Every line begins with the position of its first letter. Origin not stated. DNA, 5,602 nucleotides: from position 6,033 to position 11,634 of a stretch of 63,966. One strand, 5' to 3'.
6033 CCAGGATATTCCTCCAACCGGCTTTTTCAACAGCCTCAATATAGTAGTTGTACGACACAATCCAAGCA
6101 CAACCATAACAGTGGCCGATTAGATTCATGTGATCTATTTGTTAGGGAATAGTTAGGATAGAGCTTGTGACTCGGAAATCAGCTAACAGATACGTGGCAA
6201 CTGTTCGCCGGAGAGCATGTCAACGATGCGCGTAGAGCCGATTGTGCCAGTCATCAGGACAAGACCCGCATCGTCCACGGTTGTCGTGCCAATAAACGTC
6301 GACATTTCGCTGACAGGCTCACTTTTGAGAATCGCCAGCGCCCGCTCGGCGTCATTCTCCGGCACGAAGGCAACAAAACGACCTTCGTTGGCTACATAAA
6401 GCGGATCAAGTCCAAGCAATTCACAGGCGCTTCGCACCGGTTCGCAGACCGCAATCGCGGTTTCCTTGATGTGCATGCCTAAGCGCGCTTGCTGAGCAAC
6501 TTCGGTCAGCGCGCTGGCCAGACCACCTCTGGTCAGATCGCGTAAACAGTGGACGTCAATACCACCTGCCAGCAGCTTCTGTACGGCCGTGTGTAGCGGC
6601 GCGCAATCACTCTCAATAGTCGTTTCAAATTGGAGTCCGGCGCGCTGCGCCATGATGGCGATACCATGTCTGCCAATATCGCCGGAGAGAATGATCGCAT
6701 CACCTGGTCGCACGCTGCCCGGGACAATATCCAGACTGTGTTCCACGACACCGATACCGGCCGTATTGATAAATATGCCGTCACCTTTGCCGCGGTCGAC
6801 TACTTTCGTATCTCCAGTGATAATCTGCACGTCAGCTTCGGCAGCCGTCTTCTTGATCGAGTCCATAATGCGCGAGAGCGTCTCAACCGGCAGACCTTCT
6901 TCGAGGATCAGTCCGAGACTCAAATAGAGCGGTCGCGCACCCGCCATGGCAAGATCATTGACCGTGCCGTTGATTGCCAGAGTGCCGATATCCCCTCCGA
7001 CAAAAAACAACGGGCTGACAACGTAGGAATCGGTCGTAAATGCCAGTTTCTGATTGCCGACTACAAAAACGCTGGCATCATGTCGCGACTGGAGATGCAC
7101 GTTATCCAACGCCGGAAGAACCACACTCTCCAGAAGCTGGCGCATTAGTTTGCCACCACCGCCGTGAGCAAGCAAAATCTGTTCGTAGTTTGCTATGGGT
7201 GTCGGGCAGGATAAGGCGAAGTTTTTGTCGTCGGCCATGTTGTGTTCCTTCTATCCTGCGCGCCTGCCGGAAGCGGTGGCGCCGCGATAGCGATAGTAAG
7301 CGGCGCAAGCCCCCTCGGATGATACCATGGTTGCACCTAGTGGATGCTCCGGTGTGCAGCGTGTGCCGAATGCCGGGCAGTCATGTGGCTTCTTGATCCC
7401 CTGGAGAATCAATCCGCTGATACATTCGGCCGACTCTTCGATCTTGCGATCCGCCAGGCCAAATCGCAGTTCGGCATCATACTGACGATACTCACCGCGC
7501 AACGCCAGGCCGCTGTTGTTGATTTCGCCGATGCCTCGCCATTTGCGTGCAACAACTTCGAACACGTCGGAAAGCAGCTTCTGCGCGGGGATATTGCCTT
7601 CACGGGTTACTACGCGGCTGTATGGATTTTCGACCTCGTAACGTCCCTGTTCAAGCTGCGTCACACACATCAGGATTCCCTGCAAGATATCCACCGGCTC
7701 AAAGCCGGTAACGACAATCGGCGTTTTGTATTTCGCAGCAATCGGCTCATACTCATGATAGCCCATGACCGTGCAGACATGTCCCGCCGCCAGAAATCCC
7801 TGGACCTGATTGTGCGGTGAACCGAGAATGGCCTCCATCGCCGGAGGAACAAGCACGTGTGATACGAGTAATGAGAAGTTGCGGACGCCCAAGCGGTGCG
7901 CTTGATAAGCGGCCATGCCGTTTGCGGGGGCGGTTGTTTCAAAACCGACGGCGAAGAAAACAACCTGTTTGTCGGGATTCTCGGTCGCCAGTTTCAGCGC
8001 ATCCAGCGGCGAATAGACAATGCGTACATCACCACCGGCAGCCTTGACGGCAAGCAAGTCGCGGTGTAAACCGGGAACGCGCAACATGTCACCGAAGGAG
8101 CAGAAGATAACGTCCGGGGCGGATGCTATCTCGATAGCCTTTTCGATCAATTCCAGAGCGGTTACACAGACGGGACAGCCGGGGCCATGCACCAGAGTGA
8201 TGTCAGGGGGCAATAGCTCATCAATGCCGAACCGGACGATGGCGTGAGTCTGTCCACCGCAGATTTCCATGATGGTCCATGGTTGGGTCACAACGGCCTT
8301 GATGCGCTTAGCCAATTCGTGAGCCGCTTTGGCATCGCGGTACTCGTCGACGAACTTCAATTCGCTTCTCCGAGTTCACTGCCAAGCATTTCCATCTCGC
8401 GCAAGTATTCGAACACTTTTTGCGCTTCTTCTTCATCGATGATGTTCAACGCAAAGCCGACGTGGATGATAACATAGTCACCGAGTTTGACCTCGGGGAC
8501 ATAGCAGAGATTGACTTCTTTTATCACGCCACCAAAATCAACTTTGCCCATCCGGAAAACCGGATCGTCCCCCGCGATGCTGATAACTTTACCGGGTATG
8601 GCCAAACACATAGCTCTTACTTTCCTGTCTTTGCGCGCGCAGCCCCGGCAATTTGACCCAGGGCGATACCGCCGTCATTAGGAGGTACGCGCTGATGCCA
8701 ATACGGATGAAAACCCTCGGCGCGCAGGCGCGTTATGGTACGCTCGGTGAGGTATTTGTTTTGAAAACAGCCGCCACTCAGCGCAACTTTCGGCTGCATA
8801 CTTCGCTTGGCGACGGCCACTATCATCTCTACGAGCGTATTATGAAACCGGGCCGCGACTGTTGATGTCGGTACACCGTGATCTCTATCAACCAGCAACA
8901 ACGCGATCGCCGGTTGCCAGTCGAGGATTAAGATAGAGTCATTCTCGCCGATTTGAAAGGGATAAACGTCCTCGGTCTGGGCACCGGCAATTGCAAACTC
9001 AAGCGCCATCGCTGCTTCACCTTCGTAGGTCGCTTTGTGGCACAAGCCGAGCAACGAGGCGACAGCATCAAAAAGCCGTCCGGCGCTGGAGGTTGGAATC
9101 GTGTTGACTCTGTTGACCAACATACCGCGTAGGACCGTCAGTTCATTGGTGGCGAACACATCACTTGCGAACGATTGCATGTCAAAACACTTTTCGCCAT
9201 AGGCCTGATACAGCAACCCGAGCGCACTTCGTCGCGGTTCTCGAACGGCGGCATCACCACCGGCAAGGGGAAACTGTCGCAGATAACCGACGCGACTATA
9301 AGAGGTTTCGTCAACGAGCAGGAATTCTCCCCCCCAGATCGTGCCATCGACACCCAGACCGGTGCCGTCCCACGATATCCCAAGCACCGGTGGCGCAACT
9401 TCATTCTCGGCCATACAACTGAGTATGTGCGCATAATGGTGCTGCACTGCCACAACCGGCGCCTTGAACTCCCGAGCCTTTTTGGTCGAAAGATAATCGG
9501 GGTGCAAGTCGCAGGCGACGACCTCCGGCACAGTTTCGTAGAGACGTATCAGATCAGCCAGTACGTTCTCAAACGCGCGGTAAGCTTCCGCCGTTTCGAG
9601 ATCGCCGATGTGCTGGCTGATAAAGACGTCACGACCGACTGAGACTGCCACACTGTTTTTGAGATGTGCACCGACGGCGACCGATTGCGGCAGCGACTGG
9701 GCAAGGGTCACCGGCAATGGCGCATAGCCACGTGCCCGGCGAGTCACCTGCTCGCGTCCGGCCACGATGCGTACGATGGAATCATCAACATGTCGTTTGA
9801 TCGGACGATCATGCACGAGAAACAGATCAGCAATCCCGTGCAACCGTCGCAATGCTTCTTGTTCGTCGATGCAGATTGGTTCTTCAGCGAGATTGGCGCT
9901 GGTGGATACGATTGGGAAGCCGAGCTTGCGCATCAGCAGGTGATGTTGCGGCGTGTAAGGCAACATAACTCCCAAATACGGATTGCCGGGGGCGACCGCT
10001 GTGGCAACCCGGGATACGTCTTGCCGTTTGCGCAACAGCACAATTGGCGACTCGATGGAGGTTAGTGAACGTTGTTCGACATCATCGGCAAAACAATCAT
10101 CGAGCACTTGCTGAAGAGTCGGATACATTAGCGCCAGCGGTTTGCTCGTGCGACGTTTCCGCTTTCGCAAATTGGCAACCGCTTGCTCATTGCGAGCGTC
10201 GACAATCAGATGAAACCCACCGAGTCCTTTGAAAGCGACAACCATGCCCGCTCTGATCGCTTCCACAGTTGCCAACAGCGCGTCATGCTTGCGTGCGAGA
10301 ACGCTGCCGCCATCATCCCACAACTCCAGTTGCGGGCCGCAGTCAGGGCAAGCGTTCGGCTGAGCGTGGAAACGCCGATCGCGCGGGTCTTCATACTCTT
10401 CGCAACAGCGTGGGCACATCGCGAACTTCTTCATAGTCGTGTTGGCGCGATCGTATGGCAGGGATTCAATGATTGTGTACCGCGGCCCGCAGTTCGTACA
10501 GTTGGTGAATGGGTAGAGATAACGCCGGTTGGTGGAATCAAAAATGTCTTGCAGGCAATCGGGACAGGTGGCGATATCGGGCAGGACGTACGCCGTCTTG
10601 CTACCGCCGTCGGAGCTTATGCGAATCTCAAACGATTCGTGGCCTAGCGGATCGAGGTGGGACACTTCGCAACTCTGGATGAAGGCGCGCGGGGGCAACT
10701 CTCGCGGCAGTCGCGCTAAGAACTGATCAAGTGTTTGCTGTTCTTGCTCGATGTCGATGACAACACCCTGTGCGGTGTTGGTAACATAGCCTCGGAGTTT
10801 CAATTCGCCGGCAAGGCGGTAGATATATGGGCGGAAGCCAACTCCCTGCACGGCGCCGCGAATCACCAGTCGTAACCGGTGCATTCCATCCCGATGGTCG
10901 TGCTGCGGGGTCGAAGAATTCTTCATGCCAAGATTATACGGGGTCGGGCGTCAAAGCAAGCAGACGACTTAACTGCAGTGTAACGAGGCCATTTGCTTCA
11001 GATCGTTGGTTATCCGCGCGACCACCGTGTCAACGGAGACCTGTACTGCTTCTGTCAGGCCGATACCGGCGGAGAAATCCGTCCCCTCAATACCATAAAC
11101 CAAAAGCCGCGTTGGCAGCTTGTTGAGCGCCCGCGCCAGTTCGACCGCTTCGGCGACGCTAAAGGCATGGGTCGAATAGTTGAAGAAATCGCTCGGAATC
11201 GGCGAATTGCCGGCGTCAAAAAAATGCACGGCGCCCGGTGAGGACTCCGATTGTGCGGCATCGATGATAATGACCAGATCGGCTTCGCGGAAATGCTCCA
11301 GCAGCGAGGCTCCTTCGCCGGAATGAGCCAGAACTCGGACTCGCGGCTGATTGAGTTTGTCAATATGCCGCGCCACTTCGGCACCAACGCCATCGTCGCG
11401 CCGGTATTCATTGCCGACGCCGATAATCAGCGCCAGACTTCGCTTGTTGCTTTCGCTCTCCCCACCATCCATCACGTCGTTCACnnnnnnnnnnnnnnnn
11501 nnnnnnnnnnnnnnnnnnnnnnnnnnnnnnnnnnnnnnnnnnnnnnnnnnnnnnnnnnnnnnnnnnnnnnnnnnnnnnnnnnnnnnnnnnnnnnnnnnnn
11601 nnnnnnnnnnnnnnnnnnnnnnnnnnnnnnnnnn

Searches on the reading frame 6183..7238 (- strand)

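Call 54: search_protein_families(library=pfam, proteins=[window:6183-7238:-], max_evalue=0.0001)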
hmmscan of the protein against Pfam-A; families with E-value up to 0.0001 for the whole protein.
window:6183-7238:- (351 aa): 2 families
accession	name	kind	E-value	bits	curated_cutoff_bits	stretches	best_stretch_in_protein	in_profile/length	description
PF02769.27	AIRS_C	-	1.8e-28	100.1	23.1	1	177-323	1-149/156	AIR synthase related protein, C-terminal domain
PF00586.29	AIRS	-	8.1e-24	84.6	24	1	53-165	2-112/112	AIR synthase related protein, N-terminal domain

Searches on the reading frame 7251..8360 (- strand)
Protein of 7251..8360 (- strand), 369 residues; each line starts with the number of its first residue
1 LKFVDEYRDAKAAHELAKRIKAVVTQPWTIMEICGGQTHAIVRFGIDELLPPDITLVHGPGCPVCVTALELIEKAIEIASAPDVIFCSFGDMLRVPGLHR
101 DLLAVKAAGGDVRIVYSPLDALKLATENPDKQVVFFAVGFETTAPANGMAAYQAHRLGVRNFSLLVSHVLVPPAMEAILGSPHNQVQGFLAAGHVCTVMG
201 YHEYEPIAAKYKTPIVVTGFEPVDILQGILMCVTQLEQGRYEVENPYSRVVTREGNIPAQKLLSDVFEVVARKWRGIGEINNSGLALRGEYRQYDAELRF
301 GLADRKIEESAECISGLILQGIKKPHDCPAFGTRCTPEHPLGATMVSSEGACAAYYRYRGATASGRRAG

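Call 54: search_protein_families(library=pfam, proteins=[window:7251-8360:-], max_evalue=0.0001)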
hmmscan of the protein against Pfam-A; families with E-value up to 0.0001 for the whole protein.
window:7251-8360:- (369 aa): 1 family
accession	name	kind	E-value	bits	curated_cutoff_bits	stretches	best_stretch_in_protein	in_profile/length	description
PF01924.21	HypD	-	3.3e-154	513.6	25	1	12-359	2-351/351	Hydrogenase formation hypA family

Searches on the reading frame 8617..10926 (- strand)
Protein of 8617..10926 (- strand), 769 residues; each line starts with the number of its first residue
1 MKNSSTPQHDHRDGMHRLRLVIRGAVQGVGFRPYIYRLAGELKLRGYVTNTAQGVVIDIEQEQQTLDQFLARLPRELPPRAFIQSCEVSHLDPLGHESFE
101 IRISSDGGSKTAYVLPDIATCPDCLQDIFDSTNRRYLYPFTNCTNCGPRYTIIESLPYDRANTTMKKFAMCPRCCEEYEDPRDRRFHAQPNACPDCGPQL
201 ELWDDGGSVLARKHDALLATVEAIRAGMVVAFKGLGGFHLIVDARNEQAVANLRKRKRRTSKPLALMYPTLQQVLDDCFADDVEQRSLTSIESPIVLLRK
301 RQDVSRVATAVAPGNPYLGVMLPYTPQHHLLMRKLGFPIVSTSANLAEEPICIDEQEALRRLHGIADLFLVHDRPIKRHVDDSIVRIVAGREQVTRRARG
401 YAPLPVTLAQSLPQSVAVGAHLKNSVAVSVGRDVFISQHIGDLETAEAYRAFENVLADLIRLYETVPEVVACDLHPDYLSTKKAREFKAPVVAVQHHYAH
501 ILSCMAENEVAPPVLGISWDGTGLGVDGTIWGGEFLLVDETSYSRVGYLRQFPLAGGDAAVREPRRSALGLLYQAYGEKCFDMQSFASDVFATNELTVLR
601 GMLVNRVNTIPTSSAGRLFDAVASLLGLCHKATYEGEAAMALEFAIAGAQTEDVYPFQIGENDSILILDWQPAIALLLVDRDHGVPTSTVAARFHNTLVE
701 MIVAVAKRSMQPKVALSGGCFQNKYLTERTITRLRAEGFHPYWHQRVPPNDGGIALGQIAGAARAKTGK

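Call 7: search_protein_families(library=pfam, proteins=[window:8617-10926:-], max_evalue=0.01)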
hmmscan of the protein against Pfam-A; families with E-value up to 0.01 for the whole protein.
window:8617-10926:- (769 aa): 6 families
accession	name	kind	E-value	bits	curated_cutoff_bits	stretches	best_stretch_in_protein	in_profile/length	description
PF22521.2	HypF_C_2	-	1.2e-82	277.8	27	1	516-758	1-241/241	Carbamoyltransferase, Kae1-like Domain, second subdomain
PF01300.24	Sua5_yciO_yrdC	-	9.9e-46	155.9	25.1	1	222-397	1-177/178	Telomere recombination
PF17788.7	HypF_C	-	6.4e-34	117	23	1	413-507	4-99/99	HypF Kae1-like domain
PF07503.17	zf-HYPF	-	5.2e-32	109.8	23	2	120-153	1-34/34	HypF finger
PF00708.24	Acylphosphatase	-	5.5e-20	71.9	22.5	1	19-101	2-85/85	Acylphosphatase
PF00814.31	TsaD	-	4e-05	23.9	24.8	0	612-730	134-237/264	tRNA N6-adenosine threonylcarbamoyltransferase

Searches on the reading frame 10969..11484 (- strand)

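Call 54: search_protein_families(library=pfam, proteins=[window:10969-11484:-], max_evalue=0.0001)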
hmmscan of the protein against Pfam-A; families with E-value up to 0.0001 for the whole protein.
window:10969-11484:- (171 aa): 1 family
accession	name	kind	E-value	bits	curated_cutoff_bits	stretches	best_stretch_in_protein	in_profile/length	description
PF01750.23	HycI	-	1.1e-14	54.8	23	1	48-160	16-129/130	Hydrogenase maturation protease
